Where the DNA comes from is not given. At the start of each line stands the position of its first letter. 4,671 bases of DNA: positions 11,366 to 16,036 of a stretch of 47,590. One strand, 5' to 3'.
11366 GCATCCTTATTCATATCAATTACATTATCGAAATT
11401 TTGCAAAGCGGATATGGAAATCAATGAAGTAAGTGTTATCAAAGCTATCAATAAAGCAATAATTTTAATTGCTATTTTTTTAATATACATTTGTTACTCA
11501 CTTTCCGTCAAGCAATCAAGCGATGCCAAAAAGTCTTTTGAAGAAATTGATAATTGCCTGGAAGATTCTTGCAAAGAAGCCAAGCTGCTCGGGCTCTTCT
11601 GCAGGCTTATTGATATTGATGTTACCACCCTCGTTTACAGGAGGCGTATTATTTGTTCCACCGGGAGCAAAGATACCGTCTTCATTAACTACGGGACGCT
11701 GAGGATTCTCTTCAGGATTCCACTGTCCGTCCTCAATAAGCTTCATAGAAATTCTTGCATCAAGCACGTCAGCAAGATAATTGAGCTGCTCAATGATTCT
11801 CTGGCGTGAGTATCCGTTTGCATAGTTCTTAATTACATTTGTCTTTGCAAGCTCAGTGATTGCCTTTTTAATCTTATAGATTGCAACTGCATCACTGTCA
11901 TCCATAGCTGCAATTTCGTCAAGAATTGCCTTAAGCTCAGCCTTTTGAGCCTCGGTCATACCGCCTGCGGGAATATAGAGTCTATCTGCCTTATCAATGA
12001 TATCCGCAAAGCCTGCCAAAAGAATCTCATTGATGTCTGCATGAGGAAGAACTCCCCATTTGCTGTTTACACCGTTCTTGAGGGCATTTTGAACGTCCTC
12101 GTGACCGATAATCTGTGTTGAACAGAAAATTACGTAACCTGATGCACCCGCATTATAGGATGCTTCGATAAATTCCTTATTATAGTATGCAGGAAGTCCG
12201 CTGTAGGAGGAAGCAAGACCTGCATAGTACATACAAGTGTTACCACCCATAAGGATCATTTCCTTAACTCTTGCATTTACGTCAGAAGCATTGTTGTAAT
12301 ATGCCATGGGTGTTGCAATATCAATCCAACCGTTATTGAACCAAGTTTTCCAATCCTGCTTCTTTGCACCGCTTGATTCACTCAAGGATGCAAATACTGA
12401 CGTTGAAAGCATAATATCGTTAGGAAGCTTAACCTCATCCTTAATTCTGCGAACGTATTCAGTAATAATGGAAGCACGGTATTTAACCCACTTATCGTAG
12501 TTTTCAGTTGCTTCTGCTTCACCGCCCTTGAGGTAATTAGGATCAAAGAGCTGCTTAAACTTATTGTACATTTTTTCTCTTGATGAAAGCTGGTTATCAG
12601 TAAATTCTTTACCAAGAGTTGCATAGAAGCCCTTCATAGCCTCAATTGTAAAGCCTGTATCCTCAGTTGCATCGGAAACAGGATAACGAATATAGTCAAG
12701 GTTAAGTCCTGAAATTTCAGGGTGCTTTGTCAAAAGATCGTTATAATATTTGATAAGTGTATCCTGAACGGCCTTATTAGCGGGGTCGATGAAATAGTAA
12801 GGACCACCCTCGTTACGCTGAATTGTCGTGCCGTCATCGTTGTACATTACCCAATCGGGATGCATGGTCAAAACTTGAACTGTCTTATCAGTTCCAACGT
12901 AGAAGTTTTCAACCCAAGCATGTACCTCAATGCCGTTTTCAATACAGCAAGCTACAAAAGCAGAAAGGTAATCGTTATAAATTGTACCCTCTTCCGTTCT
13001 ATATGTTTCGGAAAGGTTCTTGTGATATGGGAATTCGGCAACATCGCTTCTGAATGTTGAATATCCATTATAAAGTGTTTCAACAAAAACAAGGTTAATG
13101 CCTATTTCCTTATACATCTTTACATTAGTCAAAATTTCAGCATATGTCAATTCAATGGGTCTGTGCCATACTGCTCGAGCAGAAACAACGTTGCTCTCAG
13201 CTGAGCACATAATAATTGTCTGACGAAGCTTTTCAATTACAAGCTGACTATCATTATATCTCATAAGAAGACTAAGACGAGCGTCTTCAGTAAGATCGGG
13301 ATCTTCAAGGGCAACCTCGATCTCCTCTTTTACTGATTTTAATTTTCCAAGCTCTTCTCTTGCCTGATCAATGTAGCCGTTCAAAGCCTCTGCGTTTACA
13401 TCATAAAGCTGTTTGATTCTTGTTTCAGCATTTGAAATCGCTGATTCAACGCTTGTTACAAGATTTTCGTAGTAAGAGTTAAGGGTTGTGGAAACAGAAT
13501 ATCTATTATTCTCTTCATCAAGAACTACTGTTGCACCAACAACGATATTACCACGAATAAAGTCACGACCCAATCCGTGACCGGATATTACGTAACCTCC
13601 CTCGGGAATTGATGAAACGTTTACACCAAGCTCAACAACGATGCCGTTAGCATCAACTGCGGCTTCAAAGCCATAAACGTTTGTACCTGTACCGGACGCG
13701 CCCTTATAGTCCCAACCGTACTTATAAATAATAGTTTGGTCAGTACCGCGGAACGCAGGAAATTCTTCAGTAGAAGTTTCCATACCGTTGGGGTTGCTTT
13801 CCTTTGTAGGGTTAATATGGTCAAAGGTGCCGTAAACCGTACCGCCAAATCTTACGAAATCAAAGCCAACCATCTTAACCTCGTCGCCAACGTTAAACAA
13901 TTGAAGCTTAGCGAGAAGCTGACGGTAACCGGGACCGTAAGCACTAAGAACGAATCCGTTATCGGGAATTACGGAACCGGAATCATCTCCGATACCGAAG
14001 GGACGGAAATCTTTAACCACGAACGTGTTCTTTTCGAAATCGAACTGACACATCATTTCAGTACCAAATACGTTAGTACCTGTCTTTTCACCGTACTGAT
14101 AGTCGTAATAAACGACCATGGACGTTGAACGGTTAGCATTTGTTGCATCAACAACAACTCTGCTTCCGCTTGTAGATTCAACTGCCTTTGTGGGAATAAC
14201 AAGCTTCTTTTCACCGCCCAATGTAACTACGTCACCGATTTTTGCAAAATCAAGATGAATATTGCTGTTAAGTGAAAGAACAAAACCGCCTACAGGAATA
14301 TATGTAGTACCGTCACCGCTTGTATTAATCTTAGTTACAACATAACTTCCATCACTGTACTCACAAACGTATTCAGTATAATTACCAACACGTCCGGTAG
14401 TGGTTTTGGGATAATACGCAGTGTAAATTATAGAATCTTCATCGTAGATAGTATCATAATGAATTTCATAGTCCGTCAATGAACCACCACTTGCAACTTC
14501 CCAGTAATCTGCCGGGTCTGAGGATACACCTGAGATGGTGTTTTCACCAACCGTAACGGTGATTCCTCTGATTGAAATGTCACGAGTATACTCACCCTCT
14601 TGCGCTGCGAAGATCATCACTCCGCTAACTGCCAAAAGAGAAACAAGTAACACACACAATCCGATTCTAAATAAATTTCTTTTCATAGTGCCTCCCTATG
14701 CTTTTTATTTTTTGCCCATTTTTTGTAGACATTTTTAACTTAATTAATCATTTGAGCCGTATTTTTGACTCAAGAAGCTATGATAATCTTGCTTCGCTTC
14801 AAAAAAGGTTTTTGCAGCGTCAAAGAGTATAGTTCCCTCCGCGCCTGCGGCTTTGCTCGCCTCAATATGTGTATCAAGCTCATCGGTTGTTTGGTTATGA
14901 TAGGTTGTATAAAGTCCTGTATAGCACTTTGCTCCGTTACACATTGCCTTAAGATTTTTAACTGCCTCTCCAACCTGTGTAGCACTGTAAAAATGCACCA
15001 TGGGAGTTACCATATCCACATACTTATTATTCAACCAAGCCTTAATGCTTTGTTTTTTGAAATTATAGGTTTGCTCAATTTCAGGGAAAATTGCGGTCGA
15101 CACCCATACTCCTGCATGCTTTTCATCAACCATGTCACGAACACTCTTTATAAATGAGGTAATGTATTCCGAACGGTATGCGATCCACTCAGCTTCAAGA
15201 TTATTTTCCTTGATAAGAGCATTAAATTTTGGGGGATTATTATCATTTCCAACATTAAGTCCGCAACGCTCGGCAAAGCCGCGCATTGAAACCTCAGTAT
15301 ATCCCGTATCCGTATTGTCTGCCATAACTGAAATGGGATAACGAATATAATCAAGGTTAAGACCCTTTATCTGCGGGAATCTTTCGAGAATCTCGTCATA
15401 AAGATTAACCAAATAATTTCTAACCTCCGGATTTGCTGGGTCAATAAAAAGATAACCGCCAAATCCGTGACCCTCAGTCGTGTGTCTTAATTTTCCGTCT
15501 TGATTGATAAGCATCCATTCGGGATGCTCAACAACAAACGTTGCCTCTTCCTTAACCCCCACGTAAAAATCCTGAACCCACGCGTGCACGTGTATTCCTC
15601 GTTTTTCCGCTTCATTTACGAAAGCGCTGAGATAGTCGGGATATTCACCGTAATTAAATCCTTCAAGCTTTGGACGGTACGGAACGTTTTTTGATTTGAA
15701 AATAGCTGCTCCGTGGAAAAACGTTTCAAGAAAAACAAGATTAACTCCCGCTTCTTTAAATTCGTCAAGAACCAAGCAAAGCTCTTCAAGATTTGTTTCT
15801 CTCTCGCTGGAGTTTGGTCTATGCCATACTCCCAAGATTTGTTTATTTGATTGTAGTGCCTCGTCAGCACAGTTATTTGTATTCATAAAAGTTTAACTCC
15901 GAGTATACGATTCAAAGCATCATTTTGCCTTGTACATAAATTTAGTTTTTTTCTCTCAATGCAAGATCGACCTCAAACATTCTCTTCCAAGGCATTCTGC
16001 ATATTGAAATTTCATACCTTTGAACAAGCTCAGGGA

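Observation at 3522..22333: Conserved ~22-aa C-terminal amphipathic tail shared by four secreted proteins of the locus: possible new surface-retention or sorting signal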

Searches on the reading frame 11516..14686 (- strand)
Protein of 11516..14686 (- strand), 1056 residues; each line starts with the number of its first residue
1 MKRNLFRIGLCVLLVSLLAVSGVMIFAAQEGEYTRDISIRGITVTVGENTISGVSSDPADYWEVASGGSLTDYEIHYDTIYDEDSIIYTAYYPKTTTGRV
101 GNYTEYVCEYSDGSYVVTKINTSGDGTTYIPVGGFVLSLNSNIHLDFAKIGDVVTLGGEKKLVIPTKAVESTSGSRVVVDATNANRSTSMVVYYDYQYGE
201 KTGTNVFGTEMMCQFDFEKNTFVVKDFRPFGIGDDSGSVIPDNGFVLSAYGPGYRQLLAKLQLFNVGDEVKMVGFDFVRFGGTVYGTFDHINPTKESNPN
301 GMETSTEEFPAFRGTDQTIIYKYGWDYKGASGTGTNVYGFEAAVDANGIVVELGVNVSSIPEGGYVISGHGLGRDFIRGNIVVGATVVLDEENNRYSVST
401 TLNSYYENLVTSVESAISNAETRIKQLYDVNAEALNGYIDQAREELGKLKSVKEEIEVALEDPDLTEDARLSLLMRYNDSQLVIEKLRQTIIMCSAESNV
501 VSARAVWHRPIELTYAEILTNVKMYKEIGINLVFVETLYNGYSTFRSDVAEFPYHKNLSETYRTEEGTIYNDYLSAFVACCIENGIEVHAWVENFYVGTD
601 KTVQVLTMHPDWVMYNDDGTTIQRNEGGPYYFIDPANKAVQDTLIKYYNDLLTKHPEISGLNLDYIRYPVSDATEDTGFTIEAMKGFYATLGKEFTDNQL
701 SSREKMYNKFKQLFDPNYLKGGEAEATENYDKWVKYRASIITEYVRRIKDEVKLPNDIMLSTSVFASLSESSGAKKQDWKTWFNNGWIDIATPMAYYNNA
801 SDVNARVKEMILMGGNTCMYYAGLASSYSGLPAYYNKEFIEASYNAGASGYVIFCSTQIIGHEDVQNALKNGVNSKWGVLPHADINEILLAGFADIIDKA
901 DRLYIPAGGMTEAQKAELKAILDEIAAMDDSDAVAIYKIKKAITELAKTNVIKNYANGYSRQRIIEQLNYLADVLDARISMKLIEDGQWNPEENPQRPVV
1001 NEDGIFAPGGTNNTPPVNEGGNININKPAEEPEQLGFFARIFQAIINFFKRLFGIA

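Call 4: search_protein_families(library=ncbifam, proteins=[window:11516-14686:-], max_evalue=0.01)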
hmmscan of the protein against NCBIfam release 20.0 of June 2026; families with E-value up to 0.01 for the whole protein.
window:11516-14686:- (1056 aa): 0 families

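Call 5: search_protein_families(library=pfam, proteins=[window:11516-14686:-], max_evalue=0.01)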
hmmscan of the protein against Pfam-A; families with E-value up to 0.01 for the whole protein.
window:11516-14686:- (1056 aa): 1 family
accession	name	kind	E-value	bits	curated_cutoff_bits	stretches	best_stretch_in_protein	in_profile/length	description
PF02638.21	GHL10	-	2.2e-15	57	27.9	1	521-808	24-273/311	Glycosyl hydrolase-like 10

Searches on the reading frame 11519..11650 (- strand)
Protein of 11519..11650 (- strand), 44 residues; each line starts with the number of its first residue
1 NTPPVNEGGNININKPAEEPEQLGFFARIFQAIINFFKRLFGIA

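Call 42: find_homologous_proteins(query=A3, max_evalue=0.1)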
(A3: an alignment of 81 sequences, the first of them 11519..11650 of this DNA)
Query A3 (81 sequences) (44 aa, profile of the alignment): 16 proteins with E <= 0.1 among 810 candidates.
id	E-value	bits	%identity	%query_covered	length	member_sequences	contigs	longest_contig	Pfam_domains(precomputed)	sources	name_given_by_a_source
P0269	1.1e-14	72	69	59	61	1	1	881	-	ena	-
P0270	3.1e-14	71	43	91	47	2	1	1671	-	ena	-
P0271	2.6e-13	68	67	48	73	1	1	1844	-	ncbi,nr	ncbi:MAG: hypothetical protein IKU99_04135 [Clostridia bacterium]|nr:hypothetical protein [Clostridi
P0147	4.0e-13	67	54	64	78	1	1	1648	-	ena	-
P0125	1.6e-12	65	68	57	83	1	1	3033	-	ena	-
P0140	1.5e-10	59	58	55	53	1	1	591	-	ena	-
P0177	1.8e-7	49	65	45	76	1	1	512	-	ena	-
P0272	2.9e-7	48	40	68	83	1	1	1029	-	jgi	jgi:hypothetical protein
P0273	6.0e-7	47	40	61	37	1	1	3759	-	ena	-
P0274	8.0e-7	47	67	50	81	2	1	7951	-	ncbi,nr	ncbi:MAG: hypothetical protein IKU99_03185, partial [Clostridia bacterium]|nr:hypothetical protein [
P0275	1.9e-6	46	46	59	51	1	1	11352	-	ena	-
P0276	2.5e-6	45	45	50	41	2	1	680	-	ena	-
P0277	1.7e-5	43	31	73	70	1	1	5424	-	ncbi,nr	ncbi:MAG: hypothetical protein IKA84_01215, partial [Clostridia bacterium]|nr:hypothetical protein [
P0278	3.0e-5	42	41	77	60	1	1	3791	-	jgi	jgi:hypothetical protein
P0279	4.4e-3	35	38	70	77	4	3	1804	-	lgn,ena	-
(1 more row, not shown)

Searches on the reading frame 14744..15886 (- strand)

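Call 4: search_protein_families(library=ncbifam, proteins=[window:14744-15886:-], max_evalue=0.01)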
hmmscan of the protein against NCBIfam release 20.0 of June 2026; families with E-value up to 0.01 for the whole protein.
window:14744-15886:- (380 aa): 0 families

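Call 5: search_protein_families(library=pfam, proteins=[window:14744-15886:-], max_evalue=0.01)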
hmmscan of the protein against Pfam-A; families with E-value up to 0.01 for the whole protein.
window:14744-15886:- (380 aa): 3 families
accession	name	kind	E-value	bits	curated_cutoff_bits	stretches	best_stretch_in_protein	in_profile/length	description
PF02638.21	GHL10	-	3.9e-25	89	27.9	1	19-312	4-275/311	Glycosyl hydrolase-like 10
PF13200.12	DUF4015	-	1.3e-11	44.6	27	1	86-298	63-226/313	Putative glycosyl hydrolase domain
PF14871.12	GHL6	-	1.7e-07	31.9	35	1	40-170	6-123/132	Hypothetical glycosyl hydrolase 6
